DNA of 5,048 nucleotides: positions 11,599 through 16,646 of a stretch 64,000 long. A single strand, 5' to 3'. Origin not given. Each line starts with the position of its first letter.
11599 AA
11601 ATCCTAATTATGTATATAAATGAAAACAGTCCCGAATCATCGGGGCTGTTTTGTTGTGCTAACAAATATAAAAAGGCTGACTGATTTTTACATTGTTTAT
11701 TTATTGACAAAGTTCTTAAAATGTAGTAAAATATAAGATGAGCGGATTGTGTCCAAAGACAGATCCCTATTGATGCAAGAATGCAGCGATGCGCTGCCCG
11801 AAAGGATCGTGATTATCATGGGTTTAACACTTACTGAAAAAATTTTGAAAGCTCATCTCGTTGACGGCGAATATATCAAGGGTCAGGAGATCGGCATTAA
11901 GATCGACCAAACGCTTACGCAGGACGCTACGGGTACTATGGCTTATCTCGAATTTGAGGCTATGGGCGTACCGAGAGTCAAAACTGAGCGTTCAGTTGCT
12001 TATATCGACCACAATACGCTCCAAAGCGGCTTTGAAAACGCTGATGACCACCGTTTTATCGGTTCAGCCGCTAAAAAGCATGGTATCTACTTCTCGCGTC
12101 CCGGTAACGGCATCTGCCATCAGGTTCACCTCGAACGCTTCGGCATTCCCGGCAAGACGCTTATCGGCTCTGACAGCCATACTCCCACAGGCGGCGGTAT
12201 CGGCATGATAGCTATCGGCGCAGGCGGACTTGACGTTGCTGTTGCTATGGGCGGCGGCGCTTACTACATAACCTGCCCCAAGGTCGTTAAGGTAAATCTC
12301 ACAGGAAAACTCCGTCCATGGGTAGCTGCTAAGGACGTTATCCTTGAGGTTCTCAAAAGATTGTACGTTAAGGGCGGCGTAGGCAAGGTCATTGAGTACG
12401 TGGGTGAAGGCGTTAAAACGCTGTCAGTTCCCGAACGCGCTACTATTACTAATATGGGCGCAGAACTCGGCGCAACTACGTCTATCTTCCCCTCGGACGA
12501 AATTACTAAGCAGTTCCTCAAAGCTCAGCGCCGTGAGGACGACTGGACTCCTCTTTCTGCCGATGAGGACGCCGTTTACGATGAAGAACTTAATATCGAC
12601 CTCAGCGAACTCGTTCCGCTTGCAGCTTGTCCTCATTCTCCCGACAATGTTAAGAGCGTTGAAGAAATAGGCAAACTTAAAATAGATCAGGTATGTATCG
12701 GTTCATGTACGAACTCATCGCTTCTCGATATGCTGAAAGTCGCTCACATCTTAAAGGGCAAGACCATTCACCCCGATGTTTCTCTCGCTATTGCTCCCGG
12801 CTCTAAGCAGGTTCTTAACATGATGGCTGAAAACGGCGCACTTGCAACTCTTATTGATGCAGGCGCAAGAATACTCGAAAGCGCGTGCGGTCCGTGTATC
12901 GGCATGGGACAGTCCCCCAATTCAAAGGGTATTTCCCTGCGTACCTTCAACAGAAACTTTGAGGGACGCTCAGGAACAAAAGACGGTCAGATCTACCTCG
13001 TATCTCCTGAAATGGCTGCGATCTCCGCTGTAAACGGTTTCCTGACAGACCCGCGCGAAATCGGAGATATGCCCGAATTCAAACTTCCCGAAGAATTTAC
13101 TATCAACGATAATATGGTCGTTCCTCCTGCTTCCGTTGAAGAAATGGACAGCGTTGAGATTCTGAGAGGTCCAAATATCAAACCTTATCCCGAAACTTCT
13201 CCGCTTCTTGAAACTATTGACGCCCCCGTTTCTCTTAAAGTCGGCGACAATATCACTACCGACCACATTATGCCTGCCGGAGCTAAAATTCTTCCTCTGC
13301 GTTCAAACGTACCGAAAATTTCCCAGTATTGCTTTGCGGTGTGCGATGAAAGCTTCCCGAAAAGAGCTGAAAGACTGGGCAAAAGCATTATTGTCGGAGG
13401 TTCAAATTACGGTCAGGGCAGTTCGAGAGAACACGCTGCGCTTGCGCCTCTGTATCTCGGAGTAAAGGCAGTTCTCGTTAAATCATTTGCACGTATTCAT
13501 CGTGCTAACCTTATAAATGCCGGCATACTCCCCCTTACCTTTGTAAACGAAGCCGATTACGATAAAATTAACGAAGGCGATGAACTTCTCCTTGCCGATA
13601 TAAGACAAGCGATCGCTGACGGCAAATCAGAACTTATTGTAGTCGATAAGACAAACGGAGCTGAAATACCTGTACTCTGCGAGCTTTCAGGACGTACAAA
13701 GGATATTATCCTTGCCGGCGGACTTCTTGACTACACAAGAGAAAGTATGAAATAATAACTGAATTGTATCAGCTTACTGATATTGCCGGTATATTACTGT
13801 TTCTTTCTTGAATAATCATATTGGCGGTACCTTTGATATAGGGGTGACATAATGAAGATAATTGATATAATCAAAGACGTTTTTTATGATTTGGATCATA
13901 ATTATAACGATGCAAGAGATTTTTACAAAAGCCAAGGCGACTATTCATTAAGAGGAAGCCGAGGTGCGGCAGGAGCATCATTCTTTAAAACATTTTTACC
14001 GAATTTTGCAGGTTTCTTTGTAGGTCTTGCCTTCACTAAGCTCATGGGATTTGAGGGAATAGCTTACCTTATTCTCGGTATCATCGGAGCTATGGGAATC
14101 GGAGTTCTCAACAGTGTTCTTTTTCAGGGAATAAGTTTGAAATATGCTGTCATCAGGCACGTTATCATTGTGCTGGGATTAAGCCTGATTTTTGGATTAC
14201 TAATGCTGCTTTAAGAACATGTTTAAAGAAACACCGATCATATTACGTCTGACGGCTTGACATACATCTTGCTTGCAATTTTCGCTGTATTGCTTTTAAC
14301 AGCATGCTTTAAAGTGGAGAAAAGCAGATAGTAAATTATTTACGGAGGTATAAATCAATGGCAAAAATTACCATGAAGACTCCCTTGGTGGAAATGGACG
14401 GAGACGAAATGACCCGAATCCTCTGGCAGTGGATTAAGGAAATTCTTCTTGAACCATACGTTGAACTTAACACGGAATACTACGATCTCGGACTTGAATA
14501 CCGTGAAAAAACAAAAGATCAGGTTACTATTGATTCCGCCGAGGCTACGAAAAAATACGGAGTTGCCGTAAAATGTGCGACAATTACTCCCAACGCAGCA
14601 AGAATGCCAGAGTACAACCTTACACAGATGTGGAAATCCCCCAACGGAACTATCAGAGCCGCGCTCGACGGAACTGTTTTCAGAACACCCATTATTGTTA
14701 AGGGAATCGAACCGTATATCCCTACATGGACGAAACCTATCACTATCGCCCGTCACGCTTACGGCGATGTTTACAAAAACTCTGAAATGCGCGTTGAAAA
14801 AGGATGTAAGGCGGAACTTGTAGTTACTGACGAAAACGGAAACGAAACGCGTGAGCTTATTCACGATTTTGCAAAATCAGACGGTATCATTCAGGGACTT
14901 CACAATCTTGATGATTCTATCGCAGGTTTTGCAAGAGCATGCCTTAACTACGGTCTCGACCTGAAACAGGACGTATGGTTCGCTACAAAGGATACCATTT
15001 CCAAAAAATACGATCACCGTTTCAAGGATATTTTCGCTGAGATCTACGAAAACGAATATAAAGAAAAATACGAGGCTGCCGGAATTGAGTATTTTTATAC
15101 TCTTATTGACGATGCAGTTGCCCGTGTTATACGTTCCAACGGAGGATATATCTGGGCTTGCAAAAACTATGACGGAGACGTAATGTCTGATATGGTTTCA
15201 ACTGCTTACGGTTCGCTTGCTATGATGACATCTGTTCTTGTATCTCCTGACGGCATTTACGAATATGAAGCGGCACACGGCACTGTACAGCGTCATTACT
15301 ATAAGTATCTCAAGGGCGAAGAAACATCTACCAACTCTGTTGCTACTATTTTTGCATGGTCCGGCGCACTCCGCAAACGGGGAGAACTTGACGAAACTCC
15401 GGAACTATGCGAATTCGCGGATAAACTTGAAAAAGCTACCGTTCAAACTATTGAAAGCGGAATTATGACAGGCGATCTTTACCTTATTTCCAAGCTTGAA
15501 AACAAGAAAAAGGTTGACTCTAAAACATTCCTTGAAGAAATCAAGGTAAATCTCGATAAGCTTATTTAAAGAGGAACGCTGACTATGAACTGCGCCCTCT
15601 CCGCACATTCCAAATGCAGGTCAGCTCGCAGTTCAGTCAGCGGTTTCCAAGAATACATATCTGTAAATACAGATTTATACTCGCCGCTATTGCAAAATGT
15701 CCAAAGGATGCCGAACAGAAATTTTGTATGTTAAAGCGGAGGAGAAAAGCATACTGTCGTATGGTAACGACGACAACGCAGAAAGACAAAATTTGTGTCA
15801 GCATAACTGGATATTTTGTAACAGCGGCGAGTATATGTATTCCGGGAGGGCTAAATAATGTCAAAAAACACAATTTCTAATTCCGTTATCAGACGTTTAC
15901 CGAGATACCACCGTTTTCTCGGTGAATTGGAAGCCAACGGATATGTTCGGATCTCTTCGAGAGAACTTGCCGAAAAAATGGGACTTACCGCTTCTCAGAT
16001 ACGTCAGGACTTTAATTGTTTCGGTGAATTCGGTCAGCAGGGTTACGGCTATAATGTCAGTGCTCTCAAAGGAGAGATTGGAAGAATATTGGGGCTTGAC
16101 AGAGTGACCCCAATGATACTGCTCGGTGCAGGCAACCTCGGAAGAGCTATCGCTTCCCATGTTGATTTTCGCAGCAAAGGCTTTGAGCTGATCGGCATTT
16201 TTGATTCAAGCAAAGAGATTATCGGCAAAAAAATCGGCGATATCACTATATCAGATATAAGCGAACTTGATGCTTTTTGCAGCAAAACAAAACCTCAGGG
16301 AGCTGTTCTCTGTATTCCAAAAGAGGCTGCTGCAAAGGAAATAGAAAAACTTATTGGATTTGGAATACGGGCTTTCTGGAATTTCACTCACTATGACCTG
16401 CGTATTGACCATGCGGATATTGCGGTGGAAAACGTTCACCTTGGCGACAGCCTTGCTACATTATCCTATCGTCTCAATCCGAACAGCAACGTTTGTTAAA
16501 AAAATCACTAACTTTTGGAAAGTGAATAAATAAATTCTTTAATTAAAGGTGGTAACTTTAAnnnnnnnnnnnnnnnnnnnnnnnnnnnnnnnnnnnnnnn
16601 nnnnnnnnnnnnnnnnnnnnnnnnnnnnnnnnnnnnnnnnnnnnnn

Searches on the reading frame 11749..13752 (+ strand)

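Call 77: search_protein_families(library=pfam, max_evalue=0.00001, proteins=[window:11749-13752:+])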
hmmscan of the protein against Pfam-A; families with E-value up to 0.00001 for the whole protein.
window:11749-13752:+ (668 aa): 2 families
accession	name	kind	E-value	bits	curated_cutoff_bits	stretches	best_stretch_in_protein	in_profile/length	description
PF00330.25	Aconitase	-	1.7e-114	383.8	28.7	2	30-306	1-305/463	Aconitase family (aconitate hydratase)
PF00694.25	Aconitase_C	-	2.9e-23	83.1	22.8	1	545-600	75-130/131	Aconitase C-terminal domain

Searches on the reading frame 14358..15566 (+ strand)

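Call 77: search_protein_families(library=pfam, max_evalue=0.00001, proteins=[window:14358-15566:+])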
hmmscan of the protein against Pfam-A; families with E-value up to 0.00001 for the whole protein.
window:14358-15566:+ (403 aa): 1 family
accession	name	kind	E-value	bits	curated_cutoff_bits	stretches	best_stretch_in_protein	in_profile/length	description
PF00180.25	Iso_dh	-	2.3e-52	178.8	27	1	10-394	6-347/348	Isocitrate/isopropylmalate dehydrogenase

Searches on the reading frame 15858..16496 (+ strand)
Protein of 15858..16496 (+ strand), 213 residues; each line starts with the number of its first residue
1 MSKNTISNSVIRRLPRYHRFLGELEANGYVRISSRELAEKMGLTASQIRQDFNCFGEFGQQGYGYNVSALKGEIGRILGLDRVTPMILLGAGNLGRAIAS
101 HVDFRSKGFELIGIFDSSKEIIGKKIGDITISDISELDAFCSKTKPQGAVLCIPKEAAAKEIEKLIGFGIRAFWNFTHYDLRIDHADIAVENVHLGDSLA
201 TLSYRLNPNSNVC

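Call 77: search_protein_families(library=pfam, max_evalue=0.00001, proteins=[window:15858-16496:+])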
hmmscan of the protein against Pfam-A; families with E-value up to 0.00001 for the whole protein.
window:15858-16496:+ (213 aa): 2 families
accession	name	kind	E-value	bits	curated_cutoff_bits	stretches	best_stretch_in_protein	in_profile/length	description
PF06971.19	Put_DNA-bind_N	-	7.1e-21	74.5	27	1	6-53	2-49/49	Putative DNA-binding protein N-terminus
PF02629.25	CoA_binding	-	4.6e-13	50.2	22.3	1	84-177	4-95/97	CoA binding domain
